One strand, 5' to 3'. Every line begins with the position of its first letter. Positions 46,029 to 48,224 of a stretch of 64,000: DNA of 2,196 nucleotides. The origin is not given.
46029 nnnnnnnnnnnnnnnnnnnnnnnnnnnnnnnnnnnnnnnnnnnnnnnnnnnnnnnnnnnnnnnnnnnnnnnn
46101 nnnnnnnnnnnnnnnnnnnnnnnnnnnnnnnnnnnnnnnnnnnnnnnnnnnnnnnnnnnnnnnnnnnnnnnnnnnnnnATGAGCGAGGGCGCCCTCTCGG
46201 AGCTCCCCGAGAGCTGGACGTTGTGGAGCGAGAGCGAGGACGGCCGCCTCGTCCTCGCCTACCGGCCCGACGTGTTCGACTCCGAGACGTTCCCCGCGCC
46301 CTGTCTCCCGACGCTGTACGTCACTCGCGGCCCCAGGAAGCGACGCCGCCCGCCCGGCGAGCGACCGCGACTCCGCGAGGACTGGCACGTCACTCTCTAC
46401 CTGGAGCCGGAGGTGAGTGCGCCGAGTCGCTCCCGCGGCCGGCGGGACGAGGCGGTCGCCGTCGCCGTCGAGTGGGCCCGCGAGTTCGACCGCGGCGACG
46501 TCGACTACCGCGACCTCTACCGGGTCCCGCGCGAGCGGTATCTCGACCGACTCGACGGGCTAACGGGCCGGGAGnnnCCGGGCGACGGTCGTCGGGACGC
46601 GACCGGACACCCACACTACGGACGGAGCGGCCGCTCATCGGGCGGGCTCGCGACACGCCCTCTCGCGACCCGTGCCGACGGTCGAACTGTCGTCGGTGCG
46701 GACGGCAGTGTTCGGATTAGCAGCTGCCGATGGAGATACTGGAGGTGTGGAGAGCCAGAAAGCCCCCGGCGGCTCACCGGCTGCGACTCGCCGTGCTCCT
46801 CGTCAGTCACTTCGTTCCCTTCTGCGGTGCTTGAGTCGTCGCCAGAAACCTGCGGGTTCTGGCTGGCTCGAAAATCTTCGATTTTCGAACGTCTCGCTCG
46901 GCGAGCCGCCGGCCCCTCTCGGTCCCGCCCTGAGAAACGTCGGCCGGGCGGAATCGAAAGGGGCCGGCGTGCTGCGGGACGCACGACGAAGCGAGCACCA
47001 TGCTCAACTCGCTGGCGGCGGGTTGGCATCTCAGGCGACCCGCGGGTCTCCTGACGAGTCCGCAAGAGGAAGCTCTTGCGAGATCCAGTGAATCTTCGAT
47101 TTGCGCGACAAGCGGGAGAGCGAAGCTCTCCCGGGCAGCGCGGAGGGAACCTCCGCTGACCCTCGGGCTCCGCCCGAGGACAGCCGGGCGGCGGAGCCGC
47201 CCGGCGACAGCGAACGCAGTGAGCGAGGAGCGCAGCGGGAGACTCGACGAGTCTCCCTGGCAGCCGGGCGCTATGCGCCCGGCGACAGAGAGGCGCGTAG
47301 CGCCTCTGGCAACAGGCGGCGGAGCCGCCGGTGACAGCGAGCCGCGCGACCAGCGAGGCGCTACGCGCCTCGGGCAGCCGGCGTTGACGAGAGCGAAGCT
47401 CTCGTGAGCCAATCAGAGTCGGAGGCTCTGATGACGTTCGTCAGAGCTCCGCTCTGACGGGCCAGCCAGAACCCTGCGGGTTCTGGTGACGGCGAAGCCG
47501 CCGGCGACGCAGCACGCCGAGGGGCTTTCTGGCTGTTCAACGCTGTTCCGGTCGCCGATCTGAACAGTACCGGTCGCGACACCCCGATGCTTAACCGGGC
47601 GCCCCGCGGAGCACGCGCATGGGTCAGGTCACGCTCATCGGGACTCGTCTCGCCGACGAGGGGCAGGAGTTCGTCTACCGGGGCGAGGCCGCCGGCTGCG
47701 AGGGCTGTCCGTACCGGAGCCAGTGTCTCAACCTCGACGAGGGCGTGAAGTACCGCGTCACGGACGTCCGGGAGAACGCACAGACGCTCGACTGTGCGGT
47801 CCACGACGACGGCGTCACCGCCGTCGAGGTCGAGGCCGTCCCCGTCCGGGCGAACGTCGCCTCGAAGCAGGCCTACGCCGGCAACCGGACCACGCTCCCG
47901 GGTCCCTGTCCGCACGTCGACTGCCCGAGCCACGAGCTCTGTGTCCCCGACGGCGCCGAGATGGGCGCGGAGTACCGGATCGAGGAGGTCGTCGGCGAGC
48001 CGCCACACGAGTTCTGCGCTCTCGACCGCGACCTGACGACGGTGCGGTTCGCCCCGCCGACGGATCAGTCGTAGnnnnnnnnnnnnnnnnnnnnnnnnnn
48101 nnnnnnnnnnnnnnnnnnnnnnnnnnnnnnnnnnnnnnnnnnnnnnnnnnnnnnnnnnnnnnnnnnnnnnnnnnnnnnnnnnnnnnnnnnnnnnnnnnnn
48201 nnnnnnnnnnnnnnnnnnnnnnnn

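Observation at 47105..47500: About 400-bp run of some 14 back-to-back perfect stem-loops with 3-nt loops, including repeated GCGAAGC mini-hairpins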

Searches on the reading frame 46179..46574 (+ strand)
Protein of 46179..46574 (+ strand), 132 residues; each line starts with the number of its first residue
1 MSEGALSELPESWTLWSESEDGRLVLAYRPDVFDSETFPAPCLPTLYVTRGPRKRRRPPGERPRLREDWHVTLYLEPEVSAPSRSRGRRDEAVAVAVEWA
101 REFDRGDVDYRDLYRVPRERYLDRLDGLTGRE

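Call 24: search_protein_families(library=pfam, proteins=[window:46179-46574:+])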
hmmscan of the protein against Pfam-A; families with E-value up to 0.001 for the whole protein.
window:46179-46574:+ (132 aa): 1 family
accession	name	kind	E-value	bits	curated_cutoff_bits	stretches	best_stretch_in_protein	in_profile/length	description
PF19137.5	DUF5820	-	2.1e-48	163.9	33.7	1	12-130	1-117/117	Family of unknown function (DUF5820)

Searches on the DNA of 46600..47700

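Call 16: search_rna_families(source=window, start=46600, end=47700, threshold=evalue, max_evalue=10)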
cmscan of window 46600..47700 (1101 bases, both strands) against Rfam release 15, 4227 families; matches with E-value up to 10: 10.
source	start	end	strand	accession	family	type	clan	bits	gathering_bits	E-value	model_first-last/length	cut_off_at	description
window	47293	47359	+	RF01841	veev_FSE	Cis-reg; frameshift_element;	-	22.3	55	0.14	1-71/71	no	venezuelan equine encephalitis virus ribosomal frameshift element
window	47438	47507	-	RF04247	bZIP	Gene; sRNA;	-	22.1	41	0.27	1-72/72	no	bZIP non canonical Hac1/Xbp1 intron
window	47398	47472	-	RF03941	mir-3158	Gene; miRNA;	-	22.1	97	0.34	1-81/81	no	mir-3158 microRNA precursor family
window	47433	47516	-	RF02989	gntR-DTE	Gene; sRNA;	-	22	63.6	0.15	1-119/119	no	gntR-DTE RNA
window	46907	46969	+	RF04141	MIR8622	Gene; miRNA;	-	20.7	197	0.29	1-212/212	no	MIR8622 microRNA precursor family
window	46898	46975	+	RF03819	mir-Ro6-3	Gene; miRNA;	-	20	79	3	1-72/72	no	mir-Ro6-3 microRNA precursor family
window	46860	46987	+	RF02902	AaHKsRNA22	Gene; sRNA;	-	19.3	39.8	0.62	1-101/101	no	Aggregatibacter sRNA 22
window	47061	47132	-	RF02126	GHRLOS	Gene; lncRNA;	-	18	48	0.089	1-70/70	no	Ghrelin opposite strand RNA conserved region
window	46899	46961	+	RF03006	M23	Gene; sRNA;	-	17.1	41.2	3.1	1-53/53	no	M23 RNA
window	47398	47472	+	RF03941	mir-3158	Gene; miRNA;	-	16.7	97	7.3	1-81/81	no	mir-3158 microRNA precursor family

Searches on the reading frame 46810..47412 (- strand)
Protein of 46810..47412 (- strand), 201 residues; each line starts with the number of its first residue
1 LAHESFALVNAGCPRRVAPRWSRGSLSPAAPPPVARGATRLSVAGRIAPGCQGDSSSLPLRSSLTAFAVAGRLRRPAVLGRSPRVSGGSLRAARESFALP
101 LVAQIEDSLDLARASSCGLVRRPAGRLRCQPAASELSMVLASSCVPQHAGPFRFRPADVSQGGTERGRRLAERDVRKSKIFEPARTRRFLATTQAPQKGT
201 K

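Call 81: search_protein_families(library=pfam, proteins=[window:46810-47412:-], max_evalue=0.1)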
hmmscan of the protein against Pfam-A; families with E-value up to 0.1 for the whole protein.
window:46810-47412:- (201 aa): 0 families

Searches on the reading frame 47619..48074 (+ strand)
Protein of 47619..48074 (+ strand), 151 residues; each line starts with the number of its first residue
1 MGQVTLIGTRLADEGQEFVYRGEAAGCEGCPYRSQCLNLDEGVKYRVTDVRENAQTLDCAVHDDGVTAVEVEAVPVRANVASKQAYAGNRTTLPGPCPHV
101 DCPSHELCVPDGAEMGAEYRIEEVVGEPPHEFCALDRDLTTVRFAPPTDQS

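Call 24: search_protein_families(library=pfam, proteins=[window:47619-48071:+])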
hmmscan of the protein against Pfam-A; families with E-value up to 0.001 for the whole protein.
window:47619-48071:+ (151 aa): 1 family
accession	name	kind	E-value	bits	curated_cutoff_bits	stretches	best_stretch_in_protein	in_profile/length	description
PF03684.18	UPF0179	-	3.6e-46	157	25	1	4-143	2-139/140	Uncharacterised protein family (UPF0179)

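Call 27: find_encoding_contigs(protein=window:47619-48074:+, flank=10000, max_places=10)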
Protein window:47619-48074:+ (151 aa): 1 contig read that carries it; 1 place shown.
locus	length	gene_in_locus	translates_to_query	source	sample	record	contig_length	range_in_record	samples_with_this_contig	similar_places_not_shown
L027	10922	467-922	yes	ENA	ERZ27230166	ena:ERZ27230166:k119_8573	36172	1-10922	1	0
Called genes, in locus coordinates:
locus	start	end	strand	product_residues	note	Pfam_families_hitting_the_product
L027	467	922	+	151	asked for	PF03684:UPF0179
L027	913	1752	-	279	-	PF24827:AstE_AspA_cat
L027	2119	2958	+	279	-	-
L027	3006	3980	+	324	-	PF00752:XPG_N, PF00867:XPG_I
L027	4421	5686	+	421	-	-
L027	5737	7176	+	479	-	PF00206:Lyase_1, PF10415:FumaraseC_C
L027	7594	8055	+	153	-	PF03703:bPH_2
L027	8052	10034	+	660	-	PF03703:bPH_2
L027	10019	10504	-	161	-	PF03009:GDPD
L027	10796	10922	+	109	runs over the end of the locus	PF00106:adh_short, PF01370:Epimerase, PF13561:adh_short_C2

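Call 28: find_homologous_proteins(query=window:47619-48071:+, max_evalue=1e-30)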
Query window:47619-48071:+ (151 aa): 666 proteins with E <= 1e-30 among 691 candidates; the best 120 are listed.
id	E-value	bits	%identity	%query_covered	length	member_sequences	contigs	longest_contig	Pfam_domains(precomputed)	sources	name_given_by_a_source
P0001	1.2e-95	336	98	100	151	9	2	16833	PF03684.19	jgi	-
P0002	4.1e-83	295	87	99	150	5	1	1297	PF03684.19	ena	-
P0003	2.5e-82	293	85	100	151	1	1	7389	PF03684.19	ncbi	-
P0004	8.4e-82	291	85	100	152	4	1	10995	PF03684.19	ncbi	-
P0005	2.5e-79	283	81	100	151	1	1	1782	PF03684.19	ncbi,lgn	-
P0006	1.9e-73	264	77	99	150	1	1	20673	PF03684.19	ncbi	-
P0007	8.6e-72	259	77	97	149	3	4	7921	PF03684.19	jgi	jgi:hypothetical protein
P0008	3.3e-71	257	74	97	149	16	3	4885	PF03684.19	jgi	jgi:hypothetical protein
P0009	3.3e-71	257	75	99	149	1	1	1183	PF03684.19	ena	-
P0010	4.0e-71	256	75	97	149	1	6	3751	PF03684.19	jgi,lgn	jgi:hypothetical protein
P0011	5.4e-71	256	74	99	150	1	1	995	PF03684.19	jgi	-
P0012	6.2e-71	256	73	99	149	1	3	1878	PF03684.19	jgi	jgi:hypothetical protein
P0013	1.1e-70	255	77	97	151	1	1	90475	PF03684.19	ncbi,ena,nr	ncbi:hypothetical protein BRD00_10230 [Halobacteriales archaeon QS_8_69_26]|nr:MAG: hypothetical pro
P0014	1.7e-70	254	73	97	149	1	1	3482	PF03684.19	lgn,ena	-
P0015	2.1e-70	254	75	97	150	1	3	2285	PF03684.19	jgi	jgi:hypothetical protein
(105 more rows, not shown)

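Call 29: find_encoding_contigs(protein=P0001, flank=10000, max_places=4)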
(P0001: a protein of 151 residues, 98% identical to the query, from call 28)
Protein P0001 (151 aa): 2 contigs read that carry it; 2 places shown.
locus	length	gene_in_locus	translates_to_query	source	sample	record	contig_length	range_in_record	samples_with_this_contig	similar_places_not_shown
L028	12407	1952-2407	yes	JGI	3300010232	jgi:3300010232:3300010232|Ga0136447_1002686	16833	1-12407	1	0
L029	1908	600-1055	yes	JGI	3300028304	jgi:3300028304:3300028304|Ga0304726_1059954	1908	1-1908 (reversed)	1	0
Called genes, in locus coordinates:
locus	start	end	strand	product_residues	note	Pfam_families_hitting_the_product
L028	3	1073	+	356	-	PF01695:IstB_IS21 (weak), PF00308:Bac_DnaA, PF00004:AAA (weak), PF22688:Hda_lid (faint), PF08299:Bac_DnaA_C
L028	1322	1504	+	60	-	PF00712:DNA_pol3_beta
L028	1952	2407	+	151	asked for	PF03684:UPF0179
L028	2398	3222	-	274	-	PF24827:AstE_AspA_cat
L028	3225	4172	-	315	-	PF02254:TrkA_N, PF02080:TrkA_C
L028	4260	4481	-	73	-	-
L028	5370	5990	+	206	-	PF00583:Acetyltransf_1, PF13508:Acetyltransf_7 (faint)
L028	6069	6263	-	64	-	PF00313:CSD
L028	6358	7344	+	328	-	PF00752:XPG_N, PF00867:XPG_I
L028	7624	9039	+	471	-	PF00206:Lyase_1, PF10415:FumaraseC_C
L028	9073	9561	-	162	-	-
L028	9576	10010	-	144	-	-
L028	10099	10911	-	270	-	PF00491:Arginase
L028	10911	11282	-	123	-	PF21485:IF5A-like_N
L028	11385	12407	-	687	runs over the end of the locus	-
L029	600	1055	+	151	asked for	PF03684:UPF0179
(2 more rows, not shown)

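Call 30: find_encoding_contigs(protein=P0003, flank=10000, max_places=3)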
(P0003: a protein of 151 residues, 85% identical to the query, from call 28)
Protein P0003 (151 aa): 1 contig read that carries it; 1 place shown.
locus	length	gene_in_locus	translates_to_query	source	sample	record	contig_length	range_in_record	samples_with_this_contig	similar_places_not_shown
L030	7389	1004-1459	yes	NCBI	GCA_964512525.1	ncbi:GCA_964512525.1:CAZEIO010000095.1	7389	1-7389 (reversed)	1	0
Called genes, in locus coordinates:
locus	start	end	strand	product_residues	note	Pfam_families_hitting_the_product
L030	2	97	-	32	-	?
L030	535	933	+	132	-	PF19137:DUF5820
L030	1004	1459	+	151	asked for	PF03684:UPF0179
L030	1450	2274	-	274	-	PF24827:AstE_AspA_cat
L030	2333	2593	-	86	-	-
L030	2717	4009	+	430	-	PF11917:DUF3435 (faint), PF00589:Phage_integrase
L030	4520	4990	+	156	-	PF07366:SnoaL, PF12680:SnoaL_2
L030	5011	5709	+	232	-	-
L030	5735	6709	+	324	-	PF00752:XPG_N, PF00867:XPG_I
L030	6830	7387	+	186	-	?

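Call 31: find_encoding_contigs(protein=P0004, flank=10000, max_places=3)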
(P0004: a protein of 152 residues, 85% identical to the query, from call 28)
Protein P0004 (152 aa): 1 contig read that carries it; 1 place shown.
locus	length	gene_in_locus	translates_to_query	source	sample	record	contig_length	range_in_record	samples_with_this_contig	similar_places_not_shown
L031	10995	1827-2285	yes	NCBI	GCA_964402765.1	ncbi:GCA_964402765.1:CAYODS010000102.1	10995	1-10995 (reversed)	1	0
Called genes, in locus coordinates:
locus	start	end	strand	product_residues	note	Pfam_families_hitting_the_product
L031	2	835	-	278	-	?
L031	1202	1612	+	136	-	PF19137:DUF5820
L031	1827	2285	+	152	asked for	PF03684:UPF0179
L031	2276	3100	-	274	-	PF24827:AstE_AspA_cat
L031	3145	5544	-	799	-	PF00012:HSP70 (weak)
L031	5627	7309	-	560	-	PF02254:TrkA_N, PF02080:TrkA_C, PF02254:TrkA_N, PF02080:TrkA_C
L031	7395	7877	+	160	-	PF03745:DUF309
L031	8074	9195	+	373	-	PF00589:Phage_integrase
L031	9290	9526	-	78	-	PF13392:HNH_3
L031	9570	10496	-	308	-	PF09414:RNA_ligase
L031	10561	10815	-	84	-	-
